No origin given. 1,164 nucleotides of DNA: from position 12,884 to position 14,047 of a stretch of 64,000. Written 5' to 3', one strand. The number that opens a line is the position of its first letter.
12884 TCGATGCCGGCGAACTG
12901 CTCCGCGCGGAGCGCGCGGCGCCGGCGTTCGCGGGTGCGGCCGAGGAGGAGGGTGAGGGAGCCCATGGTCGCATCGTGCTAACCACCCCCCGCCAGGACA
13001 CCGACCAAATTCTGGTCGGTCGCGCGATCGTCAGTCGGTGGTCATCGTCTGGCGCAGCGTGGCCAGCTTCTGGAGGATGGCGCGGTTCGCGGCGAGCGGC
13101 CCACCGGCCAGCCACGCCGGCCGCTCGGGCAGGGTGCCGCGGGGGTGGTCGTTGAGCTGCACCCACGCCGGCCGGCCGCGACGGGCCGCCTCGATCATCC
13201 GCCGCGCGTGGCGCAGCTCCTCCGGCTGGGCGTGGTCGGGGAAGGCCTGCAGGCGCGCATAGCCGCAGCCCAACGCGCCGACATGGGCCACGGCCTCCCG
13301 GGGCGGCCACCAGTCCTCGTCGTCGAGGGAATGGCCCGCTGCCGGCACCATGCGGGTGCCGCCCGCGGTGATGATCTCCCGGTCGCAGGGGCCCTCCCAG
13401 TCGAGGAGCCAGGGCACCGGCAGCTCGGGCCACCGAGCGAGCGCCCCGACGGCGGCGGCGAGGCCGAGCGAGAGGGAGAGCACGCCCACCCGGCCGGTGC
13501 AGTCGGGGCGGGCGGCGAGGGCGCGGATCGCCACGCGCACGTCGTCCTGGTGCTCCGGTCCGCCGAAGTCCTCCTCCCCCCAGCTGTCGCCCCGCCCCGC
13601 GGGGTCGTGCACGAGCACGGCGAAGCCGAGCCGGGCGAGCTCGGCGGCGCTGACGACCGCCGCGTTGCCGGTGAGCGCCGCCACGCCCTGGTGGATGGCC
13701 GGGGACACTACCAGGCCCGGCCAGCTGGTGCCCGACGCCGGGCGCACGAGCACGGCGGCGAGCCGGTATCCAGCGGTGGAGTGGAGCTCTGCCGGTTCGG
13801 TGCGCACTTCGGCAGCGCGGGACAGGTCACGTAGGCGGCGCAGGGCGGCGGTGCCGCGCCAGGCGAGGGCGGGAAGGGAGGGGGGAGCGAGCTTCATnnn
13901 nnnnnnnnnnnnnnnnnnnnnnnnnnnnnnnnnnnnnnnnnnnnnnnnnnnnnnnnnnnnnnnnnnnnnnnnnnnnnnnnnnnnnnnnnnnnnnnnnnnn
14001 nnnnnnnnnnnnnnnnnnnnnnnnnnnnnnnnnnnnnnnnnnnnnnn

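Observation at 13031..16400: Translationally coupled envelope operon: PPC-repeat lipoprotein, CotH-family lipoprotein and alpha/beta hydrolase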

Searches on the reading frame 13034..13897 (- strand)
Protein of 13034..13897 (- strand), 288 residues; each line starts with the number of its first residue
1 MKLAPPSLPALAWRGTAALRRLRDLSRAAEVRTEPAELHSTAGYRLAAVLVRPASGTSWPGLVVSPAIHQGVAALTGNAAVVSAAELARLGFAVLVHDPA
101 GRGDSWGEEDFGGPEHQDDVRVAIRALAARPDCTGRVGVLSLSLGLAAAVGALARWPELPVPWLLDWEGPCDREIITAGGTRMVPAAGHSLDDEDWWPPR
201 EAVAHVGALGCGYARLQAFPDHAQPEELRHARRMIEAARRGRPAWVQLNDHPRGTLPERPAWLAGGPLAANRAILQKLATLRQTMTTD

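Call 4: search_protein_families(library=pfam, proteins=[window:13034-13897:-], max_evalue=0.01)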
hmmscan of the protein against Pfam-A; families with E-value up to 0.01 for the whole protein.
window:13034-13897:- (288 aa): 1 family
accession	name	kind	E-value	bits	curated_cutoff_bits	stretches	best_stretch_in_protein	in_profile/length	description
PF02129.25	Peptidase_S15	-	6.6e-11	42.8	23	1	43-145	2-105/262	X-Pro dipeptidyl-peptidase (S15 family)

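Call 5: search_protein_families(library=ncbifam, proteins=[window:13034-13897:-], max_evalue=0.01)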
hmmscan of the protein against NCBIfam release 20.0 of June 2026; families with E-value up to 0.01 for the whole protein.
window:13034-13897:- (288 aa): 3 families
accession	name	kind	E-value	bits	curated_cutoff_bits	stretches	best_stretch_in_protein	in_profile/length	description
TIGR00976.1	CocE_NonD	subfamily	3.1e-10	39.7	66.3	1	43-143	6-105/550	CocE/NonD family hydrolase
TIGR03101.1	hydr2_PEP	hypoth_equivalog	1.7e-05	24.5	202.75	1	79-150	44-114/266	hydrolase 2, exosortase A system-associated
TIGR03100.1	hydr1_PEP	hypoth_equivalog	0.00019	20.8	168.45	1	41-131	9-96/274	hydrolase 1, exosortase A system-associated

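Call 39: find_homologous_proteins(query=window:13034-13897:-)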
Query window:13034-13897:- (288 aa): 301 proteins with E <= 0.001 among 8000 candidates; the best 120 are listed.
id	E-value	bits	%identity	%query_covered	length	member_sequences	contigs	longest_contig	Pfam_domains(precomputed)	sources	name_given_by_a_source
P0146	6.6e-181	618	97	100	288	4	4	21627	PF02129.25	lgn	-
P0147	8.5e-161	552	87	99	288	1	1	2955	PF02129.25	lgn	-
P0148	4.5e-151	520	85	97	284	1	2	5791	PF02129.25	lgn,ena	-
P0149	5.9e-150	517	84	97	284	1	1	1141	PF02129.25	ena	-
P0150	1.5e-149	515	80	99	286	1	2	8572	PF02129.25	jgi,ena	jgi:hypothetical protein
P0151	1.7e-149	515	84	97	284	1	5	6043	PF02129.25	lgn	-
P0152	1.9e-149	515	84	97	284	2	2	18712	PF02129.25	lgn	-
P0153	4.4e-149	514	83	97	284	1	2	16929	PF02129.25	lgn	-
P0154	9.4e-148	509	82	97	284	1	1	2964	PF02129.25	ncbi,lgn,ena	-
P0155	5.2e-140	484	82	92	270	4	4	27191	PF02129.25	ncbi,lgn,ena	-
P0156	1.9e-133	462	80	89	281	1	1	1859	PF02129.25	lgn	-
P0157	5.2e-130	451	75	98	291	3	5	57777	PF02129.25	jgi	jgi:predicted acyl esterase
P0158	1.6e-126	440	72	97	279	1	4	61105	PF02129.25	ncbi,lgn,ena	-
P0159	2.4e-126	439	73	97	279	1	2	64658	PF02129.25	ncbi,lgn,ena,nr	ncbi:MAG: hypothetical protein EXR71_14155 [Myxococcales bacterium]|nr:hypothetical protein [Myxococ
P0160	2.9e-123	429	73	95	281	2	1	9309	PF02129.25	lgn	-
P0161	2.0e-122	426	86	77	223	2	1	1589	PF02129.25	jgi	jgi:hypothetical protein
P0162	3.2e-122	426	76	94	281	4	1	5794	PF02129.25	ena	-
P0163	6.2e-119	415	71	96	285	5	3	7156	PF02129.25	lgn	-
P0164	1.1e-114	401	68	96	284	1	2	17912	PF02129.25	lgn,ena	-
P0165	2.6e-114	400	68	96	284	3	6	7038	PF02129.25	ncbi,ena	-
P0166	3.3e-112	393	67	96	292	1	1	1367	PF02129.25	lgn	-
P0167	3.8e-110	386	65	95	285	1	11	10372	PF02129.25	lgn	-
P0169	3.1e-108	380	67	95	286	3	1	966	PF02129.25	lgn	-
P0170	3.2e-108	380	66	95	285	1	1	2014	PF02129.25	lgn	-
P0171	2.3e-107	377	65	95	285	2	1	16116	PF02129.25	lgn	-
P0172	4.1e-107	376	61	98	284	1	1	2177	PF02129.25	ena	-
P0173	6.4e-107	375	65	95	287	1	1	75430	PF02129.25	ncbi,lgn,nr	ncbi:MAG: CocE/NonD family hydrolase [Pseudomonadota bacterium]|nr:CocE/NonD family hydrolase [Pseud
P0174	6.9e-107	375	64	95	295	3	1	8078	PF02129.25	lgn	-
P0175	7.2e-107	375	64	98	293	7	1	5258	PF02129.25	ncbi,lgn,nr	ncbi:MAG: hypothetical protein FJ090_18885 [Deltaproteobacteria bacterium]|nr:hypothetical protein [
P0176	1.2e-106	374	69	85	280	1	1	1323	PF02129.25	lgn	-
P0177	1.3e-106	374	66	95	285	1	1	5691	PF02129.25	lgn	-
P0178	1.0e-105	371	63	95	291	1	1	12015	PF02129.25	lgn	-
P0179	1.1e-105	371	65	95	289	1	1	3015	PF02129.25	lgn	-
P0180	3.6e-105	370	63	98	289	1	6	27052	PF02129.25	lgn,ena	-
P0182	1.1e-104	368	68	91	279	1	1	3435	PF02129.25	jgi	jgi:dienelactone hydrolase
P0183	1.8e-104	367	66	95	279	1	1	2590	PF02129.25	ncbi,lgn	ncbi:MAG: alpha/beta hydrolase family protein [Myxococcota bacterium]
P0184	1.9e-104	367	63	98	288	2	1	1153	PF02129.25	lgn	-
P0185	3.1e-104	367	65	95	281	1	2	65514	PF02129.25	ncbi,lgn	-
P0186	4.5e-104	366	63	95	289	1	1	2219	PF02129.25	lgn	-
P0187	1.1e-103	365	65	98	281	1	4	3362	PF02129.25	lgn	-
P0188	1.4e-103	364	70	85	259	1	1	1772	PF02129.25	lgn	-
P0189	1.9e-103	364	64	95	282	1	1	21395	PF02129.25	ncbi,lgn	-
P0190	1.2e-102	361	64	94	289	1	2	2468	PF02129.25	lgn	-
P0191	6.4e-102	359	63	95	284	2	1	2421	PF02129.25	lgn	-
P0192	9.5e-102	358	64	89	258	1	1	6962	PF02129.25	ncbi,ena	-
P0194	1.0e-101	358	62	94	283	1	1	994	PF02129.25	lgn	-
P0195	3.8e-101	356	62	93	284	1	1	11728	PF02129.25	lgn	-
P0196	5.8e-101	356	61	96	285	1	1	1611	PF02129.25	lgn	-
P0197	2.0e-100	354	63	95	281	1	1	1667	PF02129.25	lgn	-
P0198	3.2e-100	353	65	89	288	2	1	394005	PF02129.25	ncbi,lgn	ncbi:MAG: CocE/NonD family hydrolase [Myxococcota bacterium]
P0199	6.3e-100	352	63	98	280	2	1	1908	PF02129.25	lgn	-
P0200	1.0e-99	352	62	94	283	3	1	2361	PF02129.25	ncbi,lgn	-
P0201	1.1e-99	352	60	95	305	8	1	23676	PF02129.25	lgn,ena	-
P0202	1.3e-99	351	61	95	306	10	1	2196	PF02129.25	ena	-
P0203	1.5e-99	351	65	88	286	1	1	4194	PF02129.25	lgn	-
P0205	9.3e-99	349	67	88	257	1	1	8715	PF02129.25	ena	-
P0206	3.0e-98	347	61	95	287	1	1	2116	PF02129.25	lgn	-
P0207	3.5e-98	347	61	94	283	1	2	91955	PF02129.25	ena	-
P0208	9.7e-98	345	63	94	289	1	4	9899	PF02129.25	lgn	-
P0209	9.9e-98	345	63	95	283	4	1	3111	PF02129.25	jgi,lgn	jgi:hypothetical protein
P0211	1.8e-97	344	63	84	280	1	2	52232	PF02129.25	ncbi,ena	-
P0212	3.1e-97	344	60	96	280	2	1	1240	PF02129.25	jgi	jgi:predicted acyl esterase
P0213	4.8e-97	343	65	85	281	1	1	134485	PF02129.25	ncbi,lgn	-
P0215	2.1e-96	341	62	95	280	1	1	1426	PF02129.25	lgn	-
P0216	2.2e-96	341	62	90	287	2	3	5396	PF02129.25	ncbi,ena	-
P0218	4.2e-96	340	60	96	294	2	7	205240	-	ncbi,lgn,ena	-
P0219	6.9e-96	339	60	95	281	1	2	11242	PF02129.25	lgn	-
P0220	4.3e-95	337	61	95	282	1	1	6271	PF02129.25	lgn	-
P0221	1.5e-94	335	66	85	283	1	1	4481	PF02129.25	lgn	-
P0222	2.0e-94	334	60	95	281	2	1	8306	PF02129.25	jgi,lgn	-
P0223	2.8e-94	334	65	85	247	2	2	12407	PF02129.25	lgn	-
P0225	5.2e-94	333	64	85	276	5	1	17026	PF02129.25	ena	-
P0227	1.6e-93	331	63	86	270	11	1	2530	PF02129.25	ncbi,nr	ncbi:MAG TPA: CocE/NonD family hydrolase, partial [Myxococcota bacterium]|nr:CocE/NonD family hydrol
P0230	2.1e-92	328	59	90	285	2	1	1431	PF02129.25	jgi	jgi:hypothetical protein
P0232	4.6e-92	327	59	93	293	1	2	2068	PF02129.25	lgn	-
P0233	1.4e-91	325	57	92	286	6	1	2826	PF02129.25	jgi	jgi:dienelactone hydrolase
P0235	2.8e-91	324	59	94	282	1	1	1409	PF02129.25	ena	-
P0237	4.3e-88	314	63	92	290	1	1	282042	PF02129.25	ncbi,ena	-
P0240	5.9e-88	313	60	88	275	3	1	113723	PF02129.25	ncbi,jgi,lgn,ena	jgi:hypothetical protein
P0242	1.6e-87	312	58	97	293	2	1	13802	PF02129.25,PF06500.18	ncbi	-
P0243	3.8e-87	310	57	89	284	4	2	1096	PF02129.25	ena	-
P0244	4.4e-87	310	58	94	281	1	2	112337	PF02129.25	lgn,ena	-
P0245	4.7e-87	310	63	88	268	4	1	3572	PF02129.25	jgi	jgi:hypothetical protein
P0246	5.1e-87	310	59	98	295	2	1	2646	PF02129.25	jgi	-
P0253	2.7e-86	308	55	93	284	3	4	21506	PF02129.25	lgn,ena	-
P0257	1.6e-85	305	52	92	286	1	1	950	PF02129.25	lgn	-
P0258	2.0e-85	305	55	95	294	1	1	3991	PF02129.25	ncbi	-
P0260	4.5e-85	304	59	87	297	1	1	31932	PF02129.25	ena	-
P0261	4.7e-85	304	59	88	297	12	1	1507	PF02129.25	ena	-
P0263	2.0e-84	301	55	95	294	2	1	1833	PF02129.25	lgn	-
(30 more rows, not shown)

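Call 40: find_encoding_contigs(protein=P0198, flank=6000, max_places=1)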
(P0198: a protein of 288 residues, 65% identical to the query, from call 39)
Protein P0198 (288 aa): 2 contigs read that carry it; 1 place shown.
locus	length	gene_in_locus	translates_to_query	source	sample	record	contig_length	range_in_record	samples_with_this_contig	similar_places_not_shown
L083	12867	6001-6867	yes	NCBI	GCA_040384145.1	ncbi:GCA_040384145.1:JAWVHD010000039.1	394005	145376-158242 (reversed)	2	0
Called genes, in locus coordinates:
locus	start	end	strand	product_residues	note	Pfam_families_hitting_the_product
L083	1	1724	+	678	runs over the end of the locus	PF00384:Molybdopterin, PF01568:Molydop_binding (weak)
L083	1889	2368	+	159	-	-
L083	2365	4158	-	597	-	PF00664:ABC_membrane, PF00005:ABC_tran, PF02463:SMC_N (faint)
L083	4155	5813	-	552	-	PF00664:ABC_membrane, PF00005:ABC_tran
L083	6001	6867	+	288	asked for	PF02129:Peptidase_S15 (weak)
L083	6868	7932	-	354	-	-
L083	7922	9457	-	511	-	-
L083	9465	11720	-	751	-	PF02897:Peptidase_S9_N, PF00326:Peptidase_S9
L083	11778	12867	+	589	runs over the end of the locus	PF00656:Peptidase_C14 (weak)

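Call 41: find_encoding_contigs(protein=P0237, flank=6000, max_places=1)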
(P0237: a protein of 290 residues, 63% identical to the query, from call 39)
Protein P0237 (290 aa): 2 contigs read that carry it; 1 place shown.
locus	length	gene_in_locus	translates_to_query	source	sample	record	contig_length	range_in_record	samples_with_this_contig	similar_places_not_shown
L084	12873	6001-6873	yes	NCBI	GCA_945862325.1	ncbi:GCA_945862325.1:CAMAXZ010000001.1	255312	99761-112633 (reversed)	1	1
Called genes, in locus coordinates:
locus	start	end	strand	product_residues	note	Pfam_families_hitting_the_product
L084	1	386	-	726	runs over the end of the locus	-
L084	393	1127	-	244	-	-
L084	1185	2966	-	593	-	PF00664:ABC_membrane, PF00005:ABC_tran, PF13191:AAA_16 (weak)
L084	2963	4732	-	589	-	PF00664:ABC_membrane, PF00005:ABC_tran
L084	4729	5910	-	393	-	PF01916:DS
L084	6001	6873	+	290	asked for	PF02129:Peptidase_S15 (faint)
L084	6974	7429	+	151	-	PF10604:Polyketide_cyc2, PF03364:Polyketide_cyc (faint), PF08327:AHSA1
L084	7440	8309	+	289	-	PF04542:Sigma70_r2, PF22029:PhyR_sigma2 (weak), PF08281:Sigma70_r4_2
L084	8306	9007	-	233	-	PF00005:ABC_tran, PF13304:AAA_21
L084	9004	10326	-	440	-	-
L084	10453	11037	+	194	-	-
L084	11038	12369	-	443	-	PF00919:UPF0004, PF04055:Radical_SAM, PF01938:TRAM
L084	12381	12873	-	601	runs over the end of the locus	-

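Call 42: find_encoding_contigs(protein=P0218, flank=6000, max_places=1)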
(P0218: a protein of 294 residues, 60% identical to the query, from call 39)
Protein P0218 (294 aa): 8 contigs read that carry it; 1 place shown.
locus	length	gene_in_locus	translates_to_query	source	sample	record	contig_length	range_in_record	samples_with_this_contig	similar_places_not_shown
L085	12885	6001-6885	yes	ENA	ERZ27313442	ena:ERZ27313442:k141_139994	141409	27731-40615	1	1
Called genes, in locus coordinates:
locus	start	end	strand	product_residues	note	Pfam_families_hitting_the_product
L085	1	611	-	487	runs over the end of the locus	PF09822:ABC_transp_aux, PF14258:DUF4350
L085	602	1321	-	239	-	PF01061:ABC2_membrane, PF12698:ABC2_membrane_3, PF12679:ABC2_membrane_2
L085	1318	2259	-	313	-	PF00005:ABC_tran, PF13304:AAA_21 (weak)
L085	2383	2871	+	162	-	-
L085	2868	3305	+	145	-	PF13673:Acetyltransf_10, PF00583:Acetyltransf_1, PF13508:Acetyltransf_7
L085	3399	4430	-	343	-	PF03480:DctP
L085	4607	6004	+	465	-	PF00128:Alpha-amylase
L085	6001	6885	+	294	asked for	-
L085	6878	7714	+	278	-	PF00702:Hydrolase (faint), PF08282:Hydrolase_3 (faint)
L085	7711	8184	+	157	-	PF01475:FUR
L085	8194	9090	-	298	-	PF02541:Ppx-GppA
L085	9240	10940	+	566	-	PF00069:Pkinase, PF03109:ABC1 (faint), PF07714:PK_Tyr_Ser-Thr, PF01636:APH (faint)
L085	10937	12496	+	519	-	-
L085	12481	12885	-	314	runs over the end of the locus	-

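Call 60: search_solved_structures(query=window:13034-13897:-, max_evalue=1, show_alignments=2)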
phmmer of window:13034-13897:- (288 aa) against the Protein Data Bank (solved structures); distinct sequences matched with E-value up to 1: 4.
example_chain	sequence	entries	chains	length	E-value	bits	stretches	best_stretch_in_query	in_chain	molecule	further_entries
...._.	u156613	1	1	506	0.019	17.5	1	38-162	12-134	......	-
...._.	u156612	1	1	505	0.022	17.3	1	41-162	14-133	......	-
9pjb_A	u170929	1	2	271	0.081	15.4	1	83-149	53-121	MHETase MHT043-5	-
8b4u_A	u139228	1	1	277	0.52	12.8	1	83-149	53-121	Alpha/beta hydrolase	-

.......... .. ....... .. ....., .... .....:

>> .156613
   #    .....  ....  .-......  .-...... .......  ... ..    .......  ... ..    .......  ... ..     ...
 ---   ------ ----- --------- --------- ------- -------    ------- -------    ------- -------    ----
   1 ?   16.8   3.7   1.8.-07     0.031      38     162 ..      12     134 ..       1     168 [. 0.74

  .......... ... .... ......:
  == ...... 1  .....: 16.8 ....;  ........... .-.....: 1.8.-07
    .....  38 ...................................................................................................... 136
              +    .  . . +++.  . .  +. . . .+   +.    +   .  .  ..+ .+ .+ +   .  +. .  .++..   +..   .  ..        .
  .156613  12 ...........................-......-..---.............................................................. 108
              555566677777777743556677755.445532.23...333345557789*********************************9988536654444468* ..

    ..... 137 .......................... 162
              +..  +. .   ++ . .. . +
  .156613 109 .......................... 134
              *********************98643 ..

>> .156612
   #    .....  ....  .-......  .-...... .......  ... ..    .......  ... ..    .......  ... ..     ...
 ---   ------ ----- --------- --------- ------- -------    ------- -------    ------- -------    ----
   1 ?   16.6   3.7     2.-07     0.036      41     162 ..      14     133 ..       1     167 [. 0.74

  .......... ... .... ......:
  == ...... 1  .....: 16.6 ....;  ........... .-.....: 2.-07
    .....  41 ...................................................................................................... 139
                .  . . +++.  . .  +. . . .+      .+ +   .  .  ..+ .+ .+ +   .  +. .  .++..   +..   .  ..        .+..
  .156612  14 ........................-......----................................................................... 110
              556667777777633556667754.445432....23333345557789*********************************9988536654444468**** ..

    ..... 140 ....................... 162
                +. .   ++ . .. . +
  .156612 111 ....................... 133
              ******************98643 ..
